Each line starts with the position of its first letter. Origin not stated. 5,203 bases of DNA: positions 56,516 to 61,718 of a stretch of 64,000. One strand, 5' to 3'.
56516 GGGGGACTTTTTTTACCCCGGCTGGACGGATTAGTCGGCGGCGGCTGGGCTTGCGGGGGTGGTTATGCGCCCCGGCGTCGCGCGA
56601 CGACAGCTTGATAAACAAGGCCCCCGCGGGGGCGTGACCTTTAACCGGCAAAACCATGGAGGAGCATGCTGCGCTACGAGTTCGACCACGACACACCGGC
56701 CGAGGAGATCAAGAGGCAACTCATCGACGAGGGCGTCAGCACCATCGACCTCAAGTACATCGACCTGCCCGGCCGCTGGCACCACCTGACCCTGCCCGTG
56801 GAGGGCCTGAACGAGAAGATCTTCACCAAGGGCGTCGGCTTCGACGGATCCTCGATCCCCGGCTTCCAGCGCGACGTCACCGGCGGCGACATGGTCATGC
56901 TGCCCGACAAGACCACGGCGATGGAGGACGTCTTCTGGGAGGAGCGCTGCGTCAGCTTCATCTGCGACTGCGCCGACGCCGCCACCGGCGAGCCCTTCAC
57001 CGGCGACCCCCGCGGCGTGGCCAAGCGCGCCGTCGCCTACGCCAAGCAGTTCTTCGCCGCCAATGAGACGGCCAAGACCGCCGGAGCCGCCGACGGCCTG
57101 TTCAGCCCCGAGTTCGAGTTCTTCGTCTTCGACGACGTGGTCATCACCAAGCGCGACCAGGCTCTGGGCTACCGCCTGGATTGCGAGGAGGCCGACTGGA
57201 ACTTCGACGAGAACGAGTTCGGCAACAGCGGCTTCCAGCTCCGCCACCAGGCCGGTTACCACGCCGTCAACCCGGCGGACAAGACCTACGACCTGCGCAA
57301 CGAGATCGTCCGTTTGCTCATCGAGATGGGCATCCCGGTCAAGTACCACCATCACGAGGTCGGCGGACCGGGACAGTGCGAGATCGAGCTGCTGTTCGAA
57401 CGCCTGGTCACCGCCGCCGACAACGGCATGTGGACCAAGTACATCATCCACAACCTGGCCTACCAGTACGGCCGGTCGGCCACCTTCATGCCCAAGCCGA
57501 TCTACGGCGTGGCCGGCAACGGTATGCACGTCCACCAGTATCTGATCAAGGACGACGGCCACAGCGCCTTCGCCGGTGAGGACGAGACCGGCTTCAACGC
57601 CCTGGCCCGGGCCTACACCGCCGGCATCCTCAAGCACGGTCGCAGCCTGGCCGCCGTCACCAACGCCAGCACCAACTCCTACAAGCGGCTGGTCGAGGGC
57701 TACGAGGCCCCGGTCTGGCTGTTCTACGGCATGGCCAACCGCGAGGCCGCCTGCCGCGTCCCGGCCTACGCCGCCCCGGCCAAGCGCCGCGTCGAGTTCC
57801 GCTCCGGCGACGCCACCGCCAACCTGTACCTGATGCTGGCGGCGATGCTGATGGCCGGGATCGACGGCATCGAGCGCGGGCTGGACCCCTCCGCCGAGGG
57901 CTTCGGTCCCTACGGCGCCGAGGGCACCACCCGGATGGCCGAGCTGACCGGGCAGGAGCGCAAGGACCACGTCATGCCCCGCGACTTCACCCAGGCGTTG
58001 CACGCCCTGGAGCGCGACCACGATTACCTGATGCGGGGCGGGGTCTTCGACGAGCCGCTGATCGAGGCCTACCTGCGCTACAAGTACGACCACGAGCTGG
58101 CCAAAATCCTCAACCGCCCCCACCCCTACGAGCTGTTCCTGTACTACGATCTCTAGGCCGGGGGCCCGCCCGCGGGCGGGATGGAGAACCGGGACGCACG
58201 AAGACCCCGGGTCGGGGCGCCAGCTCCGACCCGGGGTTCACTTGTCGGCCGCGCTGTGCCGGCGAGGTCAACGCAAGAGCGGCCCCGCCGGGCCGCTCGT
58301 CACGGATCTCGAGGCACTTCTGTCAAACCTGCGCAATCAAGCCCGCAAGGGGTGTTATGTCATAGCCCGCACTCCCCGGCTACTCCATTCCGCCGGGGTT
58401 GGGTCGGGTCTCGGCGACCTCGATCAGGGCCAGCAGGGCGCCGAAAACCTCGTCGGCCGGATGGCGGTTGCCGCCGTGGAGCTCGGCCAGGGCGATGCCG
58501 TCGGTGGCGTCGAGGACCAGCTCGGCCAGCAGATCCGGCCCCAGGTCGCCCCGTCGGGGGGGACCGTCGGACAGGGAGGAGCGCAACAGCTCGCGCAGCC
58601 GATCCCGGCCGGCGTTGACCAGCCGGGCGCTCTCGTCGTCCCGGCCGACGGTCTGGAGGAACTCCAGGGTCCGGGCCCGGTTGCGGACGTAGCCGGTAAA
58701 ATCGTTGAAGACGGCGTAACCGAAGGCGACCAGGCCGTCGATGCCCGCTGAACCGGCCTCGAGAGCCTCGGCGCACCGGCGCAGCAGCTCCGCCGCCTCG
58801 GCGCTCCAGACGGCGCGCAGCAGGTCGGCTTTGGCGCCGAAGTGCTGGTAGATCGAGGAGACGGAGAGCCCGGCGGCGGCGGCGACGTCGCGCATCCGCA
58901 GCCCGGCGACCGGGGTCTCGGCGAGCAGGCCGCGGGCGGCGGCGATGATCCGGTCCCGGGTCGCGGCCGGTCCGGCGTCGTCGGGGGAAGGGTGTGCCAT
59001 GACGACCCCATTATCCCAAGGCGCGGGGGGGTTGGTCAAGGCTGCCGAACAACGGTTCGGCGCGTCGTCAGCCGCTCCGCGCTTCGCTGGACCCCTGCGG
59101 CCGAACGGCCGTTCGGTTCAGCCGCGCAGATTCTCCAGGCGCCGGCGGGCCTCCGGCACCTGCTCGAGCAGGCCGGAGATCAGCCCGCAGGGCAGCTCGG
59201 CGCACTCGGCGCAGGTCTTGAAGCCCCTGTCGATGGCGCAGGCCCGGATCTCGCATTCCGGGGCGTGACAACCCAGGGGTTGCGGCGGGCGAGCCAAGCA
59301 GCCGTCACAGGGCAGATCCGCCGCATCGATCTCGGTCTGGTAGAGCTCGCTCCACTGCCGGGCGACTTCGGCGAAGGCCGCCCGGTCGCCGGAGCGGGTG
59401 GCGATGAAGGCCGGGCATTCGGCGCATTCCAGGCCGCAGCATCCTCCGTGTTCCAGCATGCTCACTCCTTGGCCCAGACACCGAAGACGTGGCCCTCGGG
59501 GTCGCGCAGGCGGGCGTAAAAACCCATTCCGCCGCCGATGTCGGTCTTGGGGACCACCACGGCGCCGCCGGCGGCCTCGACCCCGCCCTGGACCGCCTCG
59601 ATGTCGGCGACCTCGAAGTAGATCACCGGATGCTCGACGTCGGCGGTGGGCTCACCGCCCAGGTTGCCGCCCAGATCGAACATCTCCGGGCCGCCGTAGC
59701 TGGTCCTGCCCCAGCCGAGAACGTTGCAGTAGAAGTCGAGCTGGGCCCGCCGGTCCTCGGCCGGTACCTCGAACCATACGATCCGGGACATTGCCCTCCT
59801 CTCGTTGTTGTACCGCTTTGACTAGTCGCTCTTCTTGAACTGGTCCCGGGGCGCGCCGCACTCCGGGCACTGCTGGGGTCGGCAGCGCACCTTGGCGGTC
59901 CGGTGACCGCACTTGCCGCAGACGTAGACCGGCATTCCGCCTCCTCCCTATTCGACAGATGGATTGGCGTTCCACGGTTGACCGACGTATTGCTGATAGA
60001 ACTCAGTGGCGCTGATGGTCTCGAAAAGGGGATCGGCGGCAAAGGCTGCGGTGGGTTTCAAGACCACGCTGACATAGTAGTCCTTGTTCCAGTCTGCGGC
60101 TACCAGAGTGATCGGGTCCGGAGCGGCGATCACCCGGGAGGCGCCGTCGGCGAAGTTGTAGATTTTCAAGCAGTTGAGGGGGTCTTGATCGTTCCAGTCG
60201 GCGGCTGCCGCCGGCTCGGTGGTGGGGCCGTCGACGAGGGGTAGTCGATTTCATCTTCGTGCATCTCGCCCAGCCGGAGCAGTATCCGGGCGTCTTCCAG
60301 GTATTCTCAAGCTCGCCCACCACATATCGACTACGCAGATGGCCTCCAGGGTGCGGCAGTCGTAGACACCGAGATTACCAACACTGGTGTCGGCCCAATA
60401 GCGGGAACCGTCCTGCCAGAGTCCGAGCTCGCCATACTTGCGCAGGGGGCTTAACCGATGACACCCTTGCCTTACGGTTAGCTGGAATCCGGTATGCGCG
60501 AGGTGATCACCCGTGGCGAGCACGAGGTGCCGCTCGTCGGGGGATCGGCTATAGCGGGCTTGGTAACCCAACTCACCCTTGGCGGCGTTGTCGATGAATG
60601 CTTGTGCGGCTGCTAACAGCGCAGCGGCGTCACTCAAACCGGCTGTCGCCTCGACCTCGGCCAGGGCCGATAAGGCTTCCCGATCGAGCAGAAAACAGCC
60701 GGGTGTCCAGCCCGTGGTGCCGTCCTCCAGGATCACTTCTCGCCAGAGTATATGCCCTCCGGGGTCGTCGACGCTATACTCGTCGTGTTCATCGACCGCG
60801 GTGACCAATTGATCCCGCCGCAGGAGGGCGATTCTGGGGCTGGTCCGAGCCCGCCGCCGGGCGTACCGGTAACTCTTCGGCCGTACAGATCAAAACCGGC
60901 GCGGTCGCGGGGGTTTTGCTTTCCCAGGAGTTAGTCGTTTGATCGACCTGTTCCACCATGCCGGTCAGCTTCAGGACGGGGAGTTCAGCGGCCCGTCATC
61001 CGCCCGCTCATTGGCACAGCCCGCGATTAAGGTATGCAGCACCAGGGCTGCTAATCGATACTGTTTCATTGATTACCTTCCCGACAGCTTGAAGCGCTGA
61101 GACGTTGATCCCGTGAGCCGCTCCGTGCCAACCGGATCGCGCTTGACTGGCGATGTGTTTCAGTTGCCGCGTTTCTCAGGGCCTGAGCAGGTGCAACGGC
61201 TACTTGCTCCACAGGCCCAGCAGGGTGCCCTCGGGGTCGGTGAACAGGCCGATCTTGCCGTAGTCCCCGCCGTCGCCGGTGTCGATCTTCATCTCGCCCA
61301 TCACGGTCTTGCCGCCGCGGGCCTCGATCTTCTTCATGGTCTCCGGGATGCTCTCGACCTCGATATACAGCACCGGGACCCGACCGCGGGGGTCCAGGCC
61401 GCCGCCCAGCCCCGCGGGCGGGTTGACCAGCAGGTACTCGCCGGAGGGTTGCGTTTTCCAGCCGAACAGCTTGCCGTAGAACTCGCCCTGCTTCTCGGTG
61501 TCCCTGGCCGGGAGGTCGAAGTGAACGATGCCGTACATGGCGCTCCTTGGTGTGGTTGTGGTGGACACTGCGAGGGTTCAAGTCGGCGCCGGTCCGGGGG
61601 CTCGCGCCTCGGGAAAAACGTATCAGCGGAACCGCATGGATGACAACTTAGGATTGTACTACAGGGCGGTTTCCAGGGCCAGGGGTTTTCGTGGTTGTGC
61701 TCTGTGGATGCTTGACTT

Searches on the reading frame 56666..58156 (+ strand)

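Call 10: search_protein_families(library=ncbifam, proteins=[window:56666-58156:+], max_evalue=0.00001)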
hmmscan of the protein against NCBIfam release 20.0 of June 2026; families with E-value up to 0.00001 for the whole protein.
window:56666-58156:+ (496 aa): 4 families
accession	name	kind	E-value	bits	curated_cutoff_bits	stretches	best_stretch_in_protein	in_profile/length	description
TIGR00653.1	GlnA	equivalog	6.3e-136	453.7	429.15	1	14-495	2-462/462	type I glutamate--ammonia ligase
NF007006.0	PRK09469.1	equivalog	6e-114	381.2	845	1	12-495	3-468/469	glutamate--ammonia ligase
TIGR03105.1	gln_synth_III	equivalog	5.9e-55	186.5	469.6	1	205-474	154-415/435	type III glutamate--ammonia ligase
NF045547.1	GGputSyn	equivalog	2.1e-51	175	650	1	190-474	147-424/438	gamma-glutamylputrescine synthetase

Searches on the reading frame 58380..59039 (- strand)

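Call 10: search_protein_families(library=ncbifam, proteins=[window:58380-59039:-], max_evalue=0.00001)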
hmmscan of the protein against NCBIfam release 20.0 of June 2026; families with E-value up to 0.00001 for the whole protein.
window:58380-59039:- (219 aa): 7 families
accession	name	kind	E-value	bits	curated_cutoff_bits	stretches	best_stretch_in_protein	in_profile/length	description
NF041196.1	ScbR_bind_reg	equivalog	5.4e-09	36.5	150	1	26-184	6-163/191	ScbR family autoregulator-binding transcription factor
TIGR03384.1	betaine_BetI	equivalog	1.5e-08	34.6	201.3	1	28-158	10-140/189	choline-binding transcriptional repressor BetI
NF050111.1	TransRegSACE7040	equivalog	5.5e-08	32.9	250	1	28-107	3-85/186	SACE_7040 family transcriptional regulator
NF007949.0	PRK10668.1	equivalog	2.7e-07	30.3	271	1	26-84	11-69/216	multidrug efflux transporter transcriptional repressor AcrR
NF053516.1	TranRepPrsAVib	equivalog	5.6e-07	29.6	300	1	25-94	5-74/208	TetR family transcriptional repressor PsrA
NF007430.0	PRK09975.1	equivalog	2e-06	27.1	274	1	25-81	10-66/220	acrEF/envCD operon transcriptional regulator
NF053731.1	TransRegFasRMycb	equivalog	5.3e-06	26.4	330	1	27-101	12-86/199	HTH-type transcriptional activator FasR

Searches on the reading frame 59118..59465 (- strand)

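Call 52: search_protein_families(library=pfam, proteins=[window:59118-59465:-], max_evalue=0.001)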
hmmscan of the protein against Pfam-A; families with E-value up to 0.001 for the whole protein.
window:59118-59465:- (115 aa): 1 family
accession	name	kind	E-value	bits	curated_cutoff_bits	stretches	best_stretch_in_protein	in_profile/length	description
PF12675.12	DUF3795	-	3.1e-14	53.6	22.6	1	8-95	3-80/83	Protein of unknown function (DUF3795)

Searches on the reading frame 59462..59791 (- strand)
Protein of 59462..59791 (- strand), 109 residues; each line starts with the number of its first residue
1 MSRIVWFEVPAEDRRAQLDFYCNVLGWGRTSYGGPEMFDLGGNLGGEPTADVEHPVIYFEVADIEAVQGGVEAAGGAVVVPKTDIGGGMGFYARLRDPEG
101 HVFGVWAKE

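Call 52: search_protein_families(library=pfam, proteins=[window:59462-59791:-], max_evalue=0.001)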
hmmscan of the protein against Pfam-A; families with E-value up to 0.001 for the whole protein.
window:59462-59791:- (109 aa): 2 families
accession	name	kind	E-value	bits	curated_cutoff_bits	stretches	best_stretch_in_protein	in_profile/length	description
PF00903.31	Glyoxalase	-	8.5e-10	39.5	20.6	1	3-103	1-119/121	Glyoxalase/Bleomycin resistance protein/Dioxygenase superfamily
PF18029.7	Glyoxalase_6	-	4e-05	24.7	23.6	1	11-105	6-105/106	Glyoxalase-like domain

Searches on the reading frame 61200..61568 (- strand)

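Call 52: search_protein_families(library=pfam, proteins=[window:61200-61568:-], max_evalue=0.001)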
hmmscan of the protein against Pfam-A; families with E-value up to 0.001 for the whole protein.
window:61200-61568:- (122 aa): 2 families
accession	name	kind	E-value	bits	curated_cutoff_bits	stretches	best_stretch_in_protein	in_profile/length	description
PF00903.31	Glyoxalase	-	3.9e-06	27.7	20.6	0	62-117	69-119/121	Glyoxalase/Bleomycin resistance protein/Dioxygenase superfamily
PF22677.2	Ble-like_N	-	0.00058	20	24.5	1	14-41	2-29/41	Bleomycin resistance protein-like N-terminal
